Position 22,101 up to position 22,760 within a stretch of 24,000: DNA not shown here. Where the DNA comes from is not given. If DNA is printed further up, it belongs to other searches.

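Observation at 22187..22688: Cassette 3 splits the cell-wall mraY-murD junction; (GAAGAGT)n arms plus nested hairpins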

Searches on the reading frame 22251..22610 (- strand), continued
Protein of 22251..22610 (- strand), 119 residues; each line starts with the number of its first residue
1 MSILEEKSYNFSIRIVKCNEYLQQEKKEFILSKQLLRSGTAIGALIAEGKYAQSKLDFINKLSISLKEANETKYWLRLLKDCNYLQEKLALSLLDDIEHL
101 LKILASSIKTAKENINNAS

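Call 49: find_encoding_contigs(protein=P0108, flank=2000, max_places=8)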
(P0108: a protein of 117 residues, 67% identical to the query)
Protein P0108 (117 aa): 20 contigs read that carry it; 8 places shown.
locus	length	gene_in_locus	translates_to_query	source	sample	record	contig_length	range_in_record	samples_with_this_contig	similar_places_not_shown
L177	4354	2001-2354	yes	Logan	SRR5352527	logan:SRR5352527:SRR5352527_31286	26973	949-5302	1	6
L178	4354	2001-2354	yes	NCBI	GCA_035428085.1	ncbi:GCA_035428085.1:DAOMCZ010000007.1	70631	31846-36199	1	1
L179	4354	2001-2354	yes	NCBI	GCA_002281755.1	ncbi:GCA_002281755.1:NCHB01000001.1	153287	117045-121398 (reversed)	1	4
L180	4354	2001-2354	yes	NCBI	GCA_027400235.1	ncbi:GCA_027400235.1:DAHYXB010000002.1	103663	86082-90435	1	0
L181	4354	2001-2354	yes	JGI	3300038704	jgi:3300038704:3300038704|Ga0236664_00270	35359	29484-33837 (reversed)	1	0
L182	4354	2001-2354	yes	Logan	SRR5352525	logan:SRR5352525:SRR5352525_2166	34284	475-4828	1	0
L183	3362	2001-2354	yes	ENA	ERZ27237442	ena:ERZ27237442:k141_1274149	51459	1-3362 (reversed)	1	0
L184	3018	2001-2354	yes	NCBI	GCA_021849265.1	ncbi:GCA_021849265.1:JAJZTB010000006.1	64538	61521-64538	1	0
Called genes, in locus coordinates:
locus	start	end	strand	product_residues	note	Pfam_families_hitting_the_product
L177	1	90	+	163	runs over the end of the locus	-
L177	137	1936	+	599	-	PF17764:PriA_3primeBD, PF00270:DEAD, PF04851:ResIII, PF18319:Zn_ribbon_PriA, PF00271:Helicase_C (weak), PF18074:PriA_C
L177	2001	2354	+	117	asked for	PF05635:23S_rRNA_IVP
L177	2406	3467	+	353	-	PF04551:GcpE, PF26540:GcpE_C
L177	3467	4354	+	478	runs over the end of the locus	PF00772:DnaB, PF13481:AAA_25, PF03796:DnaB_C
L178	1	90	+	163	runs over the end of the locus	-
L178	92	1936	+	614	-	PF17764:PriA_3primeBD, PF00270:DEAD, PF04851:ResIII, PF18319:Zn_ribbon_PriA, PF00271:Helicase_C (weak), PF18074:PriA_C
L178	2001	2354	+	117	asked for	PF05635:23S_rRNA_IVP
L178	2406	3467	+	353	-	PF04551:GcpE, PF26540:GcpE_C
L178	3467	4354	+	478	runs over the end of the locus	PF00772:DnaB, PF13481:AAA_25, PF03796:DnaB_C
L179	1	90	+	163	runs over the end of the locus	-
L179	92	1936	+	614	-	PF17764:PriA_3primeBD, PF00270:DEAD, PF04851:ResIII, PF18319:Zn_ribbon_PriA, PF00271:Helicase_C (weak), PF18074:PriA_C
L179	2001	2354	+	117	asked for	PF05635:23S_rRNA_IVP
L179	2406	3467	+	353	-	PF04551:GcpE, PF26540:GcpE_C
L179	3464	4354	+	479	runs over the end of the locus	PF00772:DnaB, PF13481:AAA_25, PF03796:DnaB_C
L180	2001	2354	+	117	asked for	PF05635:23S_rRNA_IVP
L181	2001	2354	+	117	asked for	PF05635:23S_rRNA_IVP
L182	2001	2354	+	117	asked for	PF05635:23S_rRNA_IVP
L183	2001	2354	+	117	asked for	PF05635:23S_rRNA_IVP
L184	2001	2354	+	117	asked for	PF05635:23S_rRNA_IVP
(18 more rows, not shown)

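Call 50: find_encoding_contigs(protein=P0041, flank=2000, max_places=4)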
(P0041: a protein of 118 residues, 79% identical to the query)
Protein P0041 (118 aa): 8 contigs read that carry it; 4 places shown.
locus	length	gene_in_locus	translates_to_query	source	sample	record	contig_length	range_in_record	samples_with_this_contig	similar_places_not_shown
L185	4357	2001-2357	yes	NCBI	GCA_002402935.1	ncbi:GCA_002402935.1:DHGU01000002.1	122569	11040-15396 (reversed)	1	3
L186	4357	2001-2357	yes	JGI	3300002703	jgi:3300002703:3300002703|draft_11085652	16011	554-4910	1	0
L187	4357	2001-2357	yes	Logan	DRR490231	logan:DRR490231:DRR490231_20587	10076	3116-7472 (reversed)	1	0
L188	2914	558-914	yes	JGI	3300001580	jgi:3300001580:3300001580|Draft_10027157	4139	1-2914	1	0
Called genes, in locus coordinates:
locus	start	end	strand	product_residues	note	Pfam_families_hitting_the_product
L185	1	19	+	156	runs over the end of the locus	PF07963:N_methyl (weak)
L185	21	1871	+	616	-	PF17764:PriA_3primeBD, PF04851:ResIII, PF00270:DEAD, PF18319:Zn_ribbon_PriA, PF00271:Helicase_C (weak), PF18074:PriA_C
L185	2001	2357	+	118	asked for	PF05635:23S_rRNA_IVP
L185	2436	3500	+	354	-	PF04551:GcpE, PF26540:GcpE_C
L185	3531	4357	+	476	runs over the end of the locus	PF00772:DnaB, PF13481:AAA_25, PF03796:DnaB_C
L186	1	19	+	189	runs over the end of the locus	?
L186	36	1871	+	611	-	PF17764:PriA_3primeBD, PF00270:DEAD, PF04851:ResIII, PF18319:Zn_ribbon_PriA, PF00271:Helicase_C (weak), PF18074:PriA_C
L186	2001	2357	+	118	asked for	PF05635:23S_rRNA_IVP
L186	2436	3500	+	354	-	PF04551:GcpE, PF26540:GcpE_C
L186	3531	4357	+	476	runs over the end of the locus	PF00772:DnaB, PF13481:AAA_25, PF03796:DnaB_C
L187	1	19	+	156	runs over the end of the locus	PF07963:N_methyl (weak)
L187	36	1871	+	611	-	PF17764:PriA_3primeBD, PF00270:DEAD, PF04851:ResIII, PF18319:Zn_ribbon_PriA, PF00271:Helicase_C (weak), PF18074:PriA_C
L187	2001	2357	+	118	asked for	PF05635:23S_rRNA_IVP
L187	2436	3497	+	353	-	PF04551:GcpE, PF26540:GcpE_C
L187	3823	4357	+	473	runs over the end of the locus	PF00772:DnaB, PF13481:AAA_25, PF03796:DnaB_C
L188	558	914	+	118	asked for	PF05635:23S_rRNA_IVP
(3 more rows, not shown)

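Call 73: search_dna_similar(query=window:22251-22610:-, collection=plasmids, mode=protein, max_rows=12)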
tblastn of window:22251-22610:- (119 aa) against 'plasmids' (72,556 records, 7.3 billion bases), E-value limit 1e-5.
Records with a match: 31; places in all: 39; records where one place covers at least 80% of the query: 31.
Best place of each record, by identity: <60% 31.
By first word of the organism name: Nostoc 16; Planktothrix 3; Candidatus 2; Bernardetia 1; Treponema 1; Euhalothece 1; Monoglobus 1; Chondrinema 1; Aulosira 1; Dolichospermum 1; and 3 more.
By predicted mobility (MOB-suite, as given by PLSDB): non-mobilizable 18; conjugative 8; mobilizable 5.
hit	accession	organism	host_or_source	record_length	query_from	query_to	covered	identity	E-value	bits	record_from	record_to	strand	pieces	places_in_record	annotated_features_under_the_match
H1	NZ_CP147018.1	Bernardetia sp. Wsw4-3y2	Red alga,Red algae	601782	2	115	96%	56.1%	8e-32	124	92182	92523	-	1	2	four helix bundle protein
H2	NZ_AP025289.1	Treponema saccharophilum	-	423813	1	116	97%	52.6%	5e-29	116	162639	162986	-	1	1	four helix bundle protein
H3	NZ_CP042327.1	Euhalothece natronophila Z-M001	cell culture,soda lake Magadi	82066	2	117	97%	52.6%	2e-28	114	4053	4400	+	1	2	four helix bundle protein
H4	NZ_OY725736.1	Monoglobus pectinilyticus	-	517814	3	112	92%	47.3%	4e-21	94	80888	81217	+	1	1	none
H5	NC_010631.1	Nostoc punctiforme PCC 73102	-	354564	4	117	96%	43.1%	2e-19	89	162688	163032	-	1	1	four helix bundle protein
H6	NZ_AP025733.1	Nostoc cf. commune SO-36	-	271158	4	117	96%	43.1%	3e-19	89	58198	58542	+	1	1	four helix bundle protein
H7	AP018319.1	Nostoc sp. HK-01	-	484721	7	118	94%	43.9%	2e-19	89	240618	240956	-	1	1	hypothetical protein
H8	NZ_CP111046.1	Chondrinema litorale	Seaweed,red alga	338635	2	112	93%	44.1%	3e-19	88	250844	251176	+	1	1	four helix bundle protein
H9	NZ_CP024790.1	Nostoc flagelliforme CCNUN1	cell culture,desert soil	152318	4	114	93%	43.8%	2e-21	95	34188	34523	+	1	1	four helix bundle protein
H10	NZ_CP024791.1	Nostoc flagelliforme CCNUN1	cell culture,desert soil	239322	4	114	93%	43.8%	2e-21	95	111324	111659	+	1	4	four helix bundle protein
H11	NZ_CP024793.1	Nostoc flagelliforme CCNUN1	cell culture,desert soil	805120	4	114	93%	43.8%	2e-21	95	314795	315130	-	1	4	four helix bundle protein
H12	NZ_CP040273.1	Nostoc sp. C052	Blasia pusilla,pure culture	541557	6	113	91%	45.0%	8e-18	84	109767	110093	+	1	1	four helix bundle protein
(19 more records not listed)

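Call 74: get_annotated_region(hit=H5, flank=1500)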
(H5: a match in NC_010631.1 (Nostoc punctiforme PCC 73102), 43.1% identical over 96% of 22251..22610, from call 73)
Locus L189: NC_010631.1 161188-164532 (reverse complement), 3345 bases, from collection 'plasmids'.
description: Nostoc punctiforme PCC 73102 plasmid pNPUN01, complete sequence
organism: Nostoc punctiforme PCC 73102 (NCBI taxid 63737)
taxonomy: Bacteria; Cyanobacteriota; Cyanophyceae; Nostocales; Nostocaceae; Nostoc; Nostoc punctiforme; Nostoc punctiforme PCC 73102
host: -; source: -; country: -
typing (MOB-suite, as given by PLSDB): conjugative; replicon rep_cluster_317; relaxase MOBF; mating-pair formation MPF_T
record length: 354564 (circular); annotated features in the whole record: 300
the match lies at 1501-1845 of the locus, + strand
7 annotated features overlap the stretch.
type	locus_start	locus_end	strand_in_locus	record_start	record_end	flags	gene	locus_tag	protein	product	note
CDS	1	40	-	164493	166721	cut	-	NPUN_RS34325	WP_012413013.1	Mu transposase C-terminal domain-containing protein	-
CDS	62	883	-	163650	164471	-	-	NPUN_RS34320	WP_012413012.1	heteromeric transposase endonuclease subunit TnsA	-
CDS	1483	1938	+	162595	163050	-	-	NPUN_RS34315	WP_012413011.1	four helix bundle protein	-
CDS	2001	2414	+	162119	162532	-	-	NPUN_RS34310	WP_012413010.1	element excision factor XisH family protein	-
CDS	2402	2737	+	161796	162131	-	-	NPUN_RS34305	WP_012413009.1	XisI protein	-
CDS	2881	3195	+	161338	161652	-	-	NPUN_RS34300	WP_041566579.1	hypothetical protein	-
CDS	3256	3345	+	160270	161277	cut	-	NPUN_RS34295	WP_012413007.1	tyrosine-type recombinase/integrase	GO:0015074 - DNA integration [Evidence IEA]; GO:0006310 - DNA recombination [Evidence IEA]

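Call 75: get_annotated_region(hit=H10, flank=1500)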
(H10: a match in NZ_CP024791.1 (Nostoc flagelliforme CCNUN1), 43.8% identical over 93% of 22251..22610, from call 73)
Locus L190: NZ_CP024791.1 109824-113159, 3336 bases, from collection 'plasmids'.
description: Nostoc flagelliforme CCNUN1 plasmid pNFSY06, complete sequence
organism: Nostoc flagelliforme CCNUN1 (NCBI taxid 2038116)
taxonomy: Bacteria; Cyanobacteriota; Cyanophyceae; Nostocales; Nostocaceae; Nostoc; Nostoc flagelliforme; Nostoc flagelliforme CCNUN1
host: -; source: cell culture,desert soil; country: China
typing (MOB-suite, as given by PLSDB): non-mobilizable; replicon rep_cluster_1622,rep_cluster_317
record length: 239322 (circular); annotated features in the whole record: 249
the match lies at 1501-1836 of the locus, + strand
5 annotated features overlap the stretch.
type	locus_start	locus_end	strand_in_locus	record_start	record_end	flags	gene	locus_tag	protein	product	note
CDS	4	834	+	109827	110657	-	-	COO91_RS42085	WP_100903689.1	hypothetical protein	-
CDS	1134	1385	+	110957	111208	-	-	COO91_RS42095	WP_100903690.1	hypothetical protein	-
CDS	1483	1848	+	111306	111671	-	-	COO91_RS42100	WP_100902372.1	four helix bundle protein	-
CDS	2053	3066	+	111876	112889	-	-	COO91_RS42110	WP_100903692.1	DNA cytosine methyltransferase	GO:0006304 - DNA modification [Evidence IEA]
CDS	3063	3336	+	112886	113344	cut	-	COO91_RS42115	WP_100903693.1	DUF1392 domain-containing protein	-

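Call 85: search_protein_families(library=padloc, proteins=[window:22251-22610:-], max_evalue=0.01)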
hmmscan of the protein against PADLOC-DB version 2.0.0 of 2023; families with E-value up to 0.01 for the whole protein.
window:22251-22610:- (119 aa): 0 families

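Call 86: search_protein_families(library=phrogs, proteins=[window:22251-22610:-], max_evalue=0.01)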
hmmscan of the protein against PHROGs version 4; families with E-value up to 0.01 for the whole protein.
window:22251-22610:- (119 aa): 0 families

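Call 95: predict_structure(alignment_id=A3)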
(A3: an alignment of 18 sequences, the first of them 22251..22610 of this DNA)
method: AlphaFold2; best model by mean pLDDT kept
length: 119 residues; sequences in the alignment: 18
mean_pLDDT: 95.4   pTM: 0.87
mean pLDDT of the five models: 95.4, 95.0, 94.7, 94.6, 91.9
residues with pLDDT >= 90: 108; 70-90: 9; 50-70: 2; < 50: 0
segments of 3 or more residues with pLDDT < 50: none
pLDDT, mean of each block of 10 residues (from residue 1): 91 99 97 98 96 93 98 99 97 98 96 81
secondary structure, 60 per line:
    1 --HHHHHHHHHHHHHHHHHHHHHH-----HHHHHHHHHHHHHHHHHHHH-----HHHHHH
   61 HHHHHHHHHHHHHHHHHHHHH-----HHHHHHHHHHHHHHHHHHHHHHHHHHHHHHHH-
elements in order: H3-24 H30-49 H55-81 H87-118

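Call 96: search_protein_representatives(alignment_id=A3)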
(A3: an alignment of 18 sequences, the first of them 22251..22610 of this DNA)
Query: 18 sequences, 118 profile positions. Proteins with E-value up to 0.001 (for the whole library): 14733; up to 1e-10: 5927; up to 1e-30: 185. The best 150 are listed.
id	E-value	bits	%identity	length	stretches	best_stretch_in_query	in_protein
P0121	3.8e-44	165.5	-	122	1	2-117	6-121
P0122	6.7e-44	164.8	-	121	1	4-113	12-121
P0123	2.1e-43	163.2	-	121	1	2-114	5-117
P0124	6.2e-43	161.6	-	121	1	3-115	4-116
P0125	8.4e-43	161.2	-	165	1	2-115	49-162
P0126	1.6e-42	160.3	-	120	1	2-116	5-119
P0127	2.6e-42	159.6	-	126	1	4-117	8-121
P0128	1.8e-41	156.9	-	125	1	2-116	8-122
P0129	3.9e-41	155.8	-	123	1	2-115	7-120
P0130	9.0e-41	154.6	-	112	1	2-109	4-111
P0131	1.4e-40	154.1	-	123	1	2-117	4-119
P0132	1.9e-40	153.6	-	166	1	2-114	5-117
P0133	3.5e-40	152.8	-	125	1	3-113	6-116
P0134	1.3e-39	150.9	-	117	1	2-114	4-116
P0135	1.6e-39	150.7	-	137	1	2-103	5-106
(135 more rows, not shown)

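Call 98: fold_search(model_id=the predicted structure, library=pdb)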
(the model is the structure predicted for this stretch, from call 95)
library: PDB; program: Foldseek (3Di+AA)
matches with E <= 10: 752; with E <= 0.001: 9
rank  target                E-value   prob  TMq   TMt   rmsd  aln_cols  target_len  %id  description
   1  2rld_E                2.6e-09  1.00  0.89  0.97   0.6       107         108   50  CRYSTAL STRUCTURE OF A PROTEIN WITH UNKNOWN FUNCTION FROM S23 RIBOSOMAL PROTEIN FAMILY (BT_0352) FROM BACTEROIDES THET (released 2007-10-30)
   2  2rld_B                4.1e-09  1.00  0.88  0.93   0.7       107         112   50  CRYSTAL STRUCTURE OF A PROTEIN WITH UNKNOWN FUNCTION FROM S23 RIBOSOMAL PROTEIN FAMILY (BT_0352) FROM BACTEROIDES THET (released 2007-10-30)
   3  2rld_C                1.3e-08  1.00  0.88  0.91   0.6       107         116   50  CRYSTAL STRUCTURE OF A PROTEIN WITH UNKNOWN FUNCTION FROM S23 RIBOSOMAL PROTEIN FAMILY (BT_0352) FROM BACTEROIDES THET (released 2007-10-30)
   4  2rld_D                2.0e-08  1.00  0.86  0.95   1.0       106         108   49  CRYSTAL STRUCTURE OF A PROTEIN WITH UNKNOWN FUNCTION FROM S23 RIBOSOMAL PROTEIN FAMILY (BT_0352) FROM BACTEROIDES THET (released 2007-10-30)
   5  2rld_A                1.1e-07  1.00  0.85  0.89   0.9       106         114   49  CRYSTAL STRUCTURE OF A PROTEIN WITH UNKNOWN FUNCTION FROM S23 RIBOSOMAL PROTEIN FAMILY (BT_0352) FROM BACTEROIDES THET (released 2007-10-30)
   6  2gsc_B                1.3e-04  1.00  0.83  0.84   1.8       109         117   19  Crystal Structure of the Conserved Hypothetical Cytosolic Protein Xcc0516 from Xanthomonas campestris (released 2006-10-03)
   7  2gsc_E                2.0e-04  1.00  0.79  0.83   2.0       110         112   19  Crystal Structure of the Conserved Hypothetical Cytosolic Protein Xcc0516 from Xanthomonas campestris (released 2006-10-03)
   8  2gsc_D                4.9e-04  1.00  0.81  0.83   1.9       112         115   19  Crystal Structure of the Conserved Hypothetical Cytosolic Protein Xcc0516 from Xanthomonas campestris (released 2006-10-03)
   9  2gsc_A                7.5e-04  1.00  0.79  0.83   1.9       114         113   18  Crystal Structure of the Conserved Hypothetical Cytosolic Protein Xcc0516 from Xanthomonas campestris (released 2006-10-03)
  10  2gsc_C                1.2e-03  1.00  0.79  0.85   1.9       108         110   18  Crystal Structure of the Conserved Hypothetical Cytosolic Protein Xcc0516 from Xanthomonas campestris (released 2006-10-03)
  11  8ube_D                2.8e-02  1.00  0.72  0.77   2.9       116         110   16  Diversity-generating retroelement (DGR) ribonucleoprotein reverse transcriptase - Resting State 1a (released 2024-10-23)
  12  4dwl_D                4.5e-02  1.00  0.74  0.81   2.4       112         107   17  Avd molecule from Bordetella bacteriophage DGR (released 2013-02-27)
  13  8ubb_D                5.8e-02  1.00  0.70  0.76   3.0       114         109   16  Diversity-generating retroelement (DGR) ribonucleoprotein reverse transcriptase - Active State (N-empty) 1b (released 2024-10-23)
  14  8ub7_D                7.2e-02  1.00  0.74  0.78   2.7       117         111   16  Diversity-generating retroelement (DGR) ribonucleoprotein reverse transcriptase - Active state (N-occupied) (released 2024-10-23)
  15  4dwl_C                8.9e-02  1.00  0.73  0.78   2.7       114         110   16  Avd molecule from Bordetella bacteriophage DGR (released 2013-02-27)
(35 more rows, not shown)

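Call 105: search_dna_similar(query=window:22251-22610:-, collection=phages, mode=protein, max_rows=10, max_evalue=0.001)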
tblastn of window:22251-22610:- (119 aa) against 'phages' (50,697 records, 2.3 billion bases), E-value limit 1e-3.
Records with a match: 2; places in all: 2; records where one place covers at least 80% of the query: 2.
Best place of each record, by identity: <60% 2.
By first word of the organism name: Bacteriophage 2.
By host as written in the record: - 2.
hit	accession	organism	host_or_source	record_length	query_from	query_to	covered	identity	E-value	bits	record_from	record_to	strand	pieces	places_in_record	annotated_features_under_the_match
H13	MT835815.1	Bacteriophage sp.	human fecal samples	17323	2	114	95%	45.1%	7e-20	89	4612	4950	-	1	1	record has no annotation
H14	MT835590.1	Bacteriophage sp.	human fecal samples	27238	8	114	90%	43.9%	4e-17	81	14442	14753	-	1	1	record has no annotation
